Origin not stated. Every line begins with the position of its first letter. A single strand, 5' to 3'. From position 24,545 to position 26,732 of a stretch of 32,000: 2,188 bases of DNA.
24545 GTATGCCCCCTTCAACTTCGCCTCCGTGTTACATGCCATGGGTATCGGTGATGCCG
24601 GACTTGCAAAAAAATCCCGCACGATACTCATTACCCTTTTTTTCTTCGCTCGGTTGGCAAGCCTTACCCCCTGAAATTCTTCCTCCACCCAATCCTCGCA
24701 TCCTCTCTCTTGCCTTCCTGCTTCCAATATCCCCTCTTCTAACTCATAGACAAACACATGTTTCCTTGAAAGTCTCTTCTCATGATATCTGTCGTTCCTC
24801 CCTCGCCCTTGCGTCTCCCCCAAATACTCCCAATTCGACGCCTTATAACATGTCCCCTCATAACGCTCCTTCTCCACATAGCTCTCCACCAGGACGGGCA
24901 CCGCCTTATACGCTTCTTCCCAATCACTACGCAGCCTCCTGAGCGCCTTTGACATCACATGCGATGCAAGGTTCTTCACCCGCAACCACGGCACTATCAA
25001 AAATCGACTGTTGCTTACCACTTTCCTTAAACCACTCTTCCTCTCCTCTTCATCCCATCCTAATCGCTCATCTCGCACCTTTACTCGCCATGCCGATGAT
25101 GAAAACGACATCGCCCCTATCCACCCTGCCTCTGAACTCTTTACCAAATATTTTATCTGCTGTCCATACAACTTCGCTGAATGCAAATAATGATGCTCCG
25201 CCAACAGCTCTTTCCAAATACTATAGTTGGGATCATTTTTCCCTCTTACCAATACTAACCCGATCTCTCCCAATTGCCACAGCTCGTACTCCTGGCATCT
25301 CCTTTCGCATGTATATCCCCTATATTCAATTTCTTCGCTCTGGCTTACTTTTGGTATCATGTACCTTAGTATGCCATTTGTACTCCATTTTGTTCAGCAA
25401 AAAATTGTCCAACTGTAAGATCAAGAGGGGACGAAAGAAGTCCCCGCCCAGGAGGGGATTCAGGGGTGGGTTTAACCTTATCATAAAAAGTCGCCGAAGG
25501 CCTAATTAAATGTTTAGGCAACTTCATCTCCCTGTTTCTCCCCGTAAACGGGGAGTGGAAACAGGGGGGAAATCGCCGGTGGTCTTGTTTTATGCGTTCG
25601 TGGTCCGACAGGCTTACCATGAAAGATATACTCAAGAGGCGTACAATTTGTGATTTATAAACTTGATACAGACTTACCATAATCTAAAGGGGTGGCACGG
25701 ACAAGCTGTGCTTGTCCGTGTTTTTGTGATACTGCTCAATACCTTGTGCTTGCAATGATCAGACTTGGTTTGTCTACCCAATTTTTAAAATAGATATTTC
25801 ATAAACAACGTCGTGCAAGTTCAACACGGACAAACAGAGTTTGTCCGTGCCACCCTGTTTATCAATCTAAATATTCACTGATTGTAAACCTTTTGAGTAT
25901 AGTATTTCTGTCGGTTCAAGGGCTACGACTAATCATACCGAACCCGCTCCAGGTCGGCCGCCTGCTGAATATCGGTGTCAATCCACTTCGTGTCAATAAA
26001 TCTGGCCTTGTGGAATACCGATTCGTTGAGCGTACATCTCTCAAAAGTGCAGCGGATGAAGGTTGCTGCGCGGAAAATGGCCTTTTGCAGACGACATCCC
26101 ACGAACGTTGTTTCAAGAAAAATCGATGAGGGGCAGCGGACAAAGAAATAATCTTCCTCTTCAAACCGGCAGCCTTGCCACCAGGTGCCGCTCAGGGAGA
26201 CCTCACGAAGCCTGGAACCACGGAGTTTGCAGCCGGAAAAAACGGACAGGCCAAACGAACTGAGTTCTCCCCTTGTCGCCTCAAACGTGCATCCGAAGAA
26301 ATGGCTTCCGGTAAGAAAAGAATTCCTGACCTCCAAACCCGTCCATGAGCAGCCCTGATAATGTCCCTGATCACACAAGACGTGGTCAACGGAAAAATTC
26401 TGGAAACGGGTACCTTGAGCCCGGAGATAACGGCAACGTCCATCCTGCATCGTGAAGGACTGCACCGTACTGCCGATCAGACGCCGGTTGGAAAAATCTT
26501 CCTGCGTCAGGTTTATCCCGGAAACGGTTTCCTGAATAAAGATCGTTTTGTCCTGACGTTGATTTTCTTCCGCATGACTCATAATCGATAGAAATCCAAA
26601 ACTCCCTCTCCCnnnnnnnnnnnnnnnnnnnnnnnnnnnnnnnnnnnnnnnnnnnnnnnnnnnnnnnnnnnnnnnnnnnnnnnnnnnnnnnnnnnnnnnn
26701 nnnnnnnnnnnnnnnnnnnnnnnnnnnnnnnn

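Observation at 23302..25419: Tn5-like IS whose transposase is fused to a DUF4338 / DruA-like domain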

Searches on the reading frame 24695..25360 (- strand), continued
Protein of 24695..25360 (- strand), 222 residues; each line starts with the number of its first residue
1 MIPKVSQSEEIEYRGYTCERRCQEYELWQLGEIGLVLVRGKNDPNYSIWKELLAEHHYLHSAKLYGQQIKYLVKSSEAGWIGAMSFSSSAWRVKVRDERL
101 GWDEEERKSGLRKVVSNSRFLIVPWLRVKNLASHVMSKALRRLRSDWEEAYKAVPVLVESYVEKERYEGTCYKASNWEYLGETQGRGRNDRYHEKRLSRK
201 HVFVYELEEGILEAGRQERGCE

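Call 61: search_dna_similar(query=P0216, collection=plasmids, mode=protein, max_rows=40, max_evalue=0.001)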
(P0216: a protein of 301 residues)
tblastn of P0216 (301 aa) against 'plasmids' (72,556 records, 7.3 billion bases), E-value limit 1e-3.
Records with a match: 2; places in all: 3; records where one place covers at least 80% of the query: 1.
Best place of each record, by identity: <60% 2.
By first word of the organism name: Candidatus 2.
By predicted mobility (MOB-suite, as given by PLSDB): non-mobilizable 2.
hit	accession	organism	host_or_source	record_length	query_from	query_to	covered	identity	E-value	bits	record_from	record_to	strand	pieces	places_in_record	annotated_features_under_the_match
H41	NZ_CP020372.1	Candidatus Thiodictyon syntrophicum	meromictic lake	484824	17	300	94%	48.4%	9e-72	247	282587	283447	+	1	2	DUF4338 domain-containing protein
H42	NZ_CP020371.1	Candidatus Thiodictyon syntrophicum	meromictic lake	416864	126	299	58%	45.7%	1e-34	140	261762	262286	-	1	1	ISAs1 family transposase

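Call 62: get_annotated_region(hit=H41, flank=4000)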
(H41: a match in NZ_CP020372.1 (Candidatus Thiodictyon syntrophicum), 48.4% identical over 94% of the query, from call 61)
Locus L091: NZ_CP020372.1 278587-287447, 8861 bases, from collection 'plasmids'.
description: Candidatus Thiodictyon syntrophicum strain Cad16T plasmid pTs485, complete sequence
organism: Candidatus Thiodictyon syntrophicum (NCBI taxid 1166950)
taxonomy: Bacteria; Pseudomonadota; Gammaproteobacteria; Chromatiales; Chromatiaceae; Thiodictyon; Candidatus Thiodictyon syntrophicum
host: -; source: meromictic lake; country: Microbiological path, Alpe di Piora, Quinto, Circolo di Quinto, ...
typing (MOB-suite, as given by PLSDB): non-mobilizable
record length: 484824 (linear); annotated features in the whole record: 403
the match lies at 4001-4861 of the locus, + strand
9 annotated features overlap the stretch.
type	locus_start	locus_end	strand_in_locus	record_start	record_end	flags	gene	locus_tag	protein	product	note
CDS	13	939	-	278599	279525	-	-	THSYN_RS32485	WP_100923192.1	alpha/beta fold hydrolase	-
CDS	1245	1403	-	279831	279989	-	-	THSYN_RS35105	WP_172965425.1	hypothetical protein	-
CDS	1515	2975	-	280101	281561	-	-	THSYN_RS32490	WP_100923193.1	FAD-dependent oxidoreductase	-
CDS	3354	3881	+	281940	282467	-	-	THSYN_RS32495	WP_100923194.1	DUF2235 domain-containing protein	-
CDS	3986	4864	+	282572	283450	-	-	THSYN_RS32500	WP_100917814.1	DUF4338 domain-containing protein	-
CDS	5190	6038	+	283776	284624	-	-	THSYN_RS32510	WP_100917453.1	site-specific integrase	-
CDS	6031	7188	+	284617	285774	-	-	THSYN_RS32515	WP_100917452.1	IS91 family transposase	-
CDS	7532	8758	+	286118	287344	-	-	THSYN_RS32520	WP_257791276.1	IS4 family transposase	-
CDS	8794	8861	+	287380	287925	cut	-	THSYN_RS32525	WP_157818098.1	DUF2235 domain-containing protein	-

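Call 63: get_annotated_region(hit=H42, flank=4000)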
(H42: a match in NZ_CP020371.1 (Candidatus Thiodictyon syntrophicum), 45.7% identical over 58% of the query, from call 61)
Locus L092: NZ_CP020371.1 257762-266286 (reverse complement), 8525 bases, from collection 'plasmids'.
description: Candidatus Thiodictyon syntrophicum strain Cad16T plasmid pTs417, complete sequence
organism: Candidatus Thiodictyon syntrophicum (NCBI taxid 1166950)
taxonomy: Bacteria; Pseudomonadota; Gammaproteobacteria; Chromatiales; Chromatiaceae; Thiodictyon; Candidatus Thiodictyon syntrophicum
host: -; source: meromictic lake; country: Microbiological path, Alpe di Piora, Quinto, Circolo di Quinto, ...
typing (MOB-suite, as given by PLSDB): non-mobilizable
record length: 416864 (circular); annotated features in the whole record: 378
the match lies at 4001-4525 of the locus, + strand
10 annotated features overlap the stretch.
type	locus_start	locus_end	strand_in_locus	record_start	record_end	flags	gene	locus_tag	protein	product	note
CDS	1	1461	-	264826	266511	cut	-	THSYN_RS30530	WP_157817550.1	IS66 family transposase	-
CDS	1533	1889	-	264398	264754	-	tnpB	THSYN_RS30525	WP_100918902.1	IS66 family insertion sequence element accessory protein TnpB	-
CDS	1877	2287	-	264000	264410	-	-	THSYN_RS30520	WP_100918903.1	hypothetical protein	-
CDS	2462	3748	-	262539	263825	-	-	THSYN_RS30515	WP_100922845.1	ISKra4 family transposase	-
CDS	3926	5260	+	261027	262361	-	-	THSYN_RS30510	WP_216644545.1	ISAs1 family transposase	-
CDS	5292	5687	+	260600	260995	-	-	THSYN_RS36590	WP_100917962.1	hypothetical protein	-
CDS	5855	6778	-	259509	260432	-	traF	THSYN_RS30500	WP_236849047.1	conjugal transfer protein TraF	-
CDS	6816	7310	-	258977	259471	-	-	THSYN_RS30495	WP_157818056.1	FlhC family transcriptional regulator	GO:0045893 - positive regulation of DNA-templated transcription [Evidence IEA]; GO:1902208 - regulation of ...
CDS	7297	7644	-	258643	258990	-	-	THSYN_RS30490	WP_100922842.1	hypothetical protein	-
CDS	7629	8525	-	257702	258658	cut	-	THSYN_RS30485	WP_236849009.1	transglycosylase SLT domain-containing protein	-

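Call 67: fold_search(model_id=the predicted structure, library=viral)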
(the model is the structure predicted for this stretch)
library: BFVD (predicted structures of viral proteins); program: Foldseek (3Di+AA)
matches with E <= 10: 394; with E <= 0.001: 41
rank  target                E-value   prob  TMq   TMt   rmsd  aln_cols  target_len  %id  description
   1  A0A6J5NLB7            3.8e-10  1.00  0.55  0.62   4.4       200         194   22  NAT_SF domain containing protein [uncultured Caudovirales phage]
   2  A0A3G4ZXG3            4.4e-08  1.00  0.67  0.34   8.2       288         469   14  Uncharacterized protein [Faunusvirus sp.]
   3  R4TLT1                7.7e-08  1.00  0.57  0.68   3.7       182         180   21  Uncharacterized protein [Halorubrum tailed virus 4]
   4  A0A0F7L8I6            1.3e-07  1.00  0.54  0.70   4.1       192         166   14  Uncharacterized protein [uncultured marine virus]
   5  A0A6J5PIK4            3.3e-07  1.00  0.49  0.57   7.3       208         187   18  Uncharacterized protein [uncultured Caudovirales phage]
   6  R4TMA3                1.0e-06  1.00  0.52  0.43   9.5       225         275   16  Uncharacterized protein [Haloarcula hispanica tailed virus 1]
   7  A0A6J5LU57            1.1e-06  1.00  0.47  0.14   5.5       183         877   14  ART-PolyVal-like domain-containing protein [uncultured Caudovirales phage]
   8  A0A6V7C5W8            1.7e-06  1.00  0.54  0.44   4.9       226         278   18  (no name in the UniProt tables at hand)
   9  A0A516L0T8            2.4e-06  1.00  0.52  0.35   4.9       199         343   16  (no name in the UniProt tables at hand)
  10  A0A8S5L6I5            3.2e-06  1.00  0.49  0.17   5.9       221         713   13  Endonuclease-like protein [Myoviridae sp. ctA4D8]
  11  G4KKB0                3.9e-06  1.00  0.52  0.22   6.1       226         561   12  (no name in the UniProt tables at hand)
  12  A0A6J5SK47            4.6e-06  1.00  0.55  0.51   3.0       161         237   16  Uncharacterized protein (Fragment) [uncultured Caudovirales phage]
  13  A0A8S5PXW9            4.9e-06  1.00  0.46  0.20   6.9       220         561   11  Endonuclease-like protein [Myoviridae sp. ctgsk7]
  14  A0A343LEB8            5.6e-06  1.00  0.45  0.29   5.9       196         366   12  Putative GNAT family N-acetyltransferase [Leptospira phage LE4]
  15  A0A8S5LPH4            1.1e-05  1.00  0.50  0.22   5.8       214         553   12  Endonuclease-like protein [Myoviridae sp. ct0f722]
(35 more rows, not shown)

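Call 81: search_protein_families(library=padloc, proteins=[P0216, P0139, P0219, P0263, P0186, P0161, P0157, P0268, P0124, L092:3926-5257:+], max_evalue=0.1)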
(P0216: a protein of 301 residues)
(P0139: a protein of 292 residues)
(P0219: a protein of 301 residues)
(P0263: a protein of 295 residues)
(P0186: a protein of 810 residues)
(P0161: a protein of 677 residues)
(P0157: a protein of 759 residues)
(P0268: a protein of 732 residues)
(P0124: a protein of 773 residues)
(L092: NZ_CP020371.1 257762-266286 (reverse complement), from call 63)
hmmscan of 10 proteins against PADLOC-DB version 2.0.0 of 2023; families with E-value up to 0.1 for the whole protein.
P0216 (301 aa): 0 families

P0139 (292 aa): 1 family
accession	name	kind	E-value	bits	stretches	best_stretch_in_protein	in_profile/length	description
PDLC00002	DruA1|DruA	-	0.00012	19.3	1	139-189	121-173/407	DUF4338 domain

P0219 (301 aa): 2 families
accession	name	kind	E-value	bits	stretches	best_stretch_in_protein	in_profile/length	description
PDLC00002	DruA1|DruA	-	0.00013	19.3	1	148-210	122-186/407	DUF4338 domain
PDLC01796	CARF1--CARF_HEPN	-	0.03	11.5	1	57-143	100-175/401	-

P0263 (295 aa): 2 families
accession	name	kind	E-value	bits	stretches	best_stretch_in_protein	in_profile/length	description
PDLC00002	DruA1|DruA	-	7.8e-05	19.9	1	139-186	120-169/407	DUF4338 domain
PDLC00001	DruA1|DruA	-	0.0071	12.9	1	150-186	230-266/675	DUF4338 domain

P0186 (810 aa): 1 family
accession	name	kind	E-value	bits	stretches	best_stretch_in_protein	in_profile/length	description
PDLC00002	DruA1|DruA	-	0.0033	14.6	1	661-752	123-217/407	DUF4338 domain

P0161 (677 aa): 1 family
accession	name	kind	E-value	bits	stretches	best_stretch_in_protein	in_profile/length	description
PDLC00002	DruA1|DruA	-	2.3e-06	25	1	139-191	120-173/407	DUF4338 domain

P0157 (759 aa): 1 family
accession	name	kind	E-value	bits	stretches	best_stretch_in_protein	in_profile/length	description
PDLC00002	DruA1|DruA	-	2.5e-05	21.6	1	147-201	121-174/407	DUF4338 domain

P0268 (732 aa): 1 family
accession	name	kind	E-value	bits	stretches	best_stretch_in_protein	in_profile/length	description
PDLC00002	DruA1|DruA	-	0.00043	17.5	1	51-137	123-212/407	DUF4338 domain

P0124 (773 aa): 1 family
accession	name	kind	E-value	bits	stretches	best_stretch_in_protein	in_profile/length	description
PDLC00002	DruA1|DruA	-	0.00018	18.7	1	138-187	123-173/407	DUF4338 domain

L092:3926-5257:+ (444 aa): 0 families

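Call 82: search_protein_families(library=pfam, proteins=[L092:3926-5257:+, L091:3986-4861:+, L091:7532-8755:+, L088:731-2353:+, L088:2353-3258:+], max_evalue=0.001)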
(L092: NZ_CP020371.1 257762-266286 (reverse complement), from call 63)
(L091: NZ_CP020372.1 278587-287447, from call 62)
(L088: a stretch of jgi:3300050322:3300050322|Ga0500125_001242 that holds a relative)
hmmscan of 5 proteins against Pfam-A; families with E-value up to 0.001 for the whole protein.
L092:3926-5257:+ (444 aa): 3 families
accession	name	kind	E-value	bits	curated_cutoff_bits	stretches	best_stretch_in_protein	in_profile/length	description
PF14236.12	DruA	-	8.7e-26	91.2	27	1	18-171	49-222/297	Druantia protein DruA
PF13808.11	DDE_Tnp_1_assoc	-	3.2e-16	59.6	32.3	1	226-319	2-88/88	DDE_Tnp_1-associated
PF01609.27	DDE_Tnp_1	-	6.6e-06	26.4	23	1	329-422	7-111/200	Transposase DDE domain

L091:3986-4861:+ (292 aa): 1 family
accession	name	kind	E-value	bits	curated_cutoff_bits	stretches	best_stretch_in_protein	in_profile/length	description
PF14236.12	DruA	-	5.7e-49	167.3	27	1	96-266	36-226/297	Druantia protein DruA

L091:7532-8755:+ (408 aa): 2 families
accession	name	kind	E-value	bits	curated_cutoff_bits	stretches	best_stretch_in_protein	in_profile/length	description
PF02281.22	Dimer_Tnp_Tn5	-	2.1e-22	79.8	26.7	1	307-396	1-89/99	Transposase Tn5 dimerisation domain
PF01609.27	DDE_Tnp_1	-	9.7e-07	29.2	23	1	119-302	64-191/200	Transposase DDE domain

L088:731-2353:+ (541 aa): 1 family
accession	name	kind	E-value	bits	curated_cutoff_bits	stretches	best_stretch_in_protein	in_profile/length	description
PF03050.20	DDE_Tnp_IS66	-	2.3e-60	204.9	23.1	1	185-475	1-282/284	Transposase IS66 family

L088:2353-3258:+ (302 aa): 1 family
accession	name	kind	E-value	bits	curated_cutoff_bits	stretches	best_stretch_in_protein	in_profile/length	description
PF14236.12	DruA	-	9e-34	117.4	27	1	118-275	49-226/297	Druantia protein DruA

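Call 85: search_protein_families(library=ncbifam, proteins=[P0161, P0268, P0157, P0175, P0202, P0186, P0240, L092:3926-5257:+, L088:731-2353:+, P0124], max_evalue=0.00001)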
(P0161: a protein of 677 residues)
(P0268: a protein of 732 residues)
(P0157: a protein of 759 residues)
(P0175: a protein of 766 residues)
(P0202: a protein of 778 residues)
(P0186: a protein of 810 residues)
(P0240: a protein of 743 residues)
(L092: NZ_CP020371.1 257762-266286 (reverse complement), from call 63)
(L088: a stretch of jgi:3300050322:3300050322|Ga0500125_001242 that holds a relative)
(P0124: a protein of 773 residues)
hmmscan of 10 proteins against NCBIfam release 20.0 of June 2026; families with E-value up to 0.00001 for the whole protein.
P0161 (677 aa): 3 families
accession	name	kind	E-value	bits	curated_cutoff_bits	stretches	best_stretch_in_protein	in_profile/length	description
NF033545.0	transpos_IS630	equivalog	1e-58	199.1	100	1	343-649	2-297/299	IS630 family transposase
NF033577.2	transpos_IS481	equivalog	6.3e-07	29.2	224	1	344-651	3-267/284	IS481 family transposase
NF033516.0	transpos_IS3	equivalog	1e-06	28.2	160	0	581-652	279-353/369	IS3 family transposase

P0268 (732 aa): 3 families
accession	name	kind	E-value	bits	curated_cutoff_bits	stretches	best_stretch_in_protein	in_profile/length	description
NF033540.2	transpos_IS701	equivalog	2.6e-82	277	150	1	249-619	5-361/363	IS701 family transposase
NF049921.1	transpos_IS701_2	equivalog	3.5e-12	46.4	250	0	541-621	211-291/318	IS701 family transposase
NF049999.1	transpos_IS701_3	equivalog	3.2e-08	32.9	170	1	575-628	315-368/412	IS701 family transposase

P0157 (759 aa): 2 families
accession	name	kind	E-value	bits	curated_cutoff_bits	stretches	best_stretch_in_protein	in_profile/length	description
NF033592.1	transpos_IS4_1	equivalog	7e-50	170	115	1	347-665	21-327/332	IS4 family transposase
NF049921.1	transpos_IS701_2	equivalog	5.5e-07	29.3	250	1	457-658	80-279/318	IS701 family transposase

P0175 (766 aa): 2 families
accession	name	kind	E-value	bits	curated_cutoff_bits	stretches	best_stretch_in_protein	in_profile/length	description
NF033592.1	transpos_IS4_1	equivalog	5e-53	180.3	115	1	339-656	23-331/332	IS4 family transposase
NF049999.1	transpos_IS701_3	equivalog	2e-07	30.3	170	1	596-681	300-391/412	IS701 family transposase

P0202 (778 aa): 1 family
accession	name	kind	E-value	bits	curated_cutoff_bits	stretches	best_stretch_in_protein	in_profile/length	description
NF033592.1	transpos_IS4_1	equivalog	2.7e-49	168.1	115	1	364-664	38-330/332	IS4 family transposase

P0186 (810 aa): 1 family
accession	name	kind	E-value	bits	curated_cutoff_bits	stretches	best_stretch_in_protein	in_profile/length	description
NF033517.1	transpos_IS66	equivalog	1.8e-79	267.6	180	1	101-497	3-384/387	IS66 family transposase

P0240 (743 aa): 1 family
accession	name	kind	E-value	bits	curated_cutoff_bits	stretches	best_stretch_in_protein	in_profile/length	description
NF033517.1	transpos_IS66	equivalog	6.4e-77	259.2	180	1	101-499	3-386/387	IS66 family transposase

L092:3926-5257:+ (444 aa): 1 family
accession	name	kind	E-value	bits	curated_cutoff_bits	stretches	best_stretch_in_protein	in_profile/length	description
NF033564.0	transpos_ISAs1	equivalog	9.4e-36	123.6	70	1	247-434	1-184/314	ISAs1 family transposase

L088:731-2353:+ (541 aa): 1 family
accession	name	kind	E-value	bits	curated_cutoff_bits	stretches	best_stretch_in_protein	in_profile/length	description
NF033517.1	transpos_IS66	equivalog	6.2e-77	259.2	180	1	98-505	1-386/387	IS66 family transposase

P0124 (773 aa): 3 families
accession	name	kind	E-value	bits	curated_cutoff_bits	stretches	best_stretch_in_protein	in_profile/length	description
NF033590.1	transpos_IS4_3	equivalog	2.1e-127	425.5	160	1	352-750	1-405/405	IS4 family transposase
NF049926.2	IS4_FS_Nterm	equivalog_domain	9.1e-13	47.7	27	1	304-360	2-57/58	IS4/Tn5 family transposase DNA-binding protein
NF033591.1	transpos_IS4_2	equivalog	3.8e-08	32.8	152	1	600-663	214-275/340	IS4 family transposase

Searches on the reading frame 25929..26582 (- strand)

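Call 69: search_protein_families(library=pfam, proteins=[window:25929-26582:-], max_evalue=0.001)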
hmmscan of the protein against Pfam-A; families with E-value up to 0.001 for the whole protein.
window:25929-26582:- (217 aa): 4 families
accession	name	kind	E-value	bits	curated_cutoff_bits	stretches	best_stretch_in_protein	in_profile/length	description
PF13599.13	Pentapeptide_4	-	7.5e-16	58.4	38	2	154-208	2-56/78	Pentapeptide repeat region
PF00805.28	Pentapeptide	-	3.1e-11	43.1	20.2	0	163-198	1-36/40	Pentapeptide repeats (8 copies)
PF13576.12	Pentapeptide_3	-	1.5e-10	41.6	27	1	160-198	1-42/48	Pentapeptide repeats (9 copies)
PF23894.2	LD_SV2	-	1.9e-10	41.4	29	1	154-208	26-80/92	SV2A/B/C luminal domain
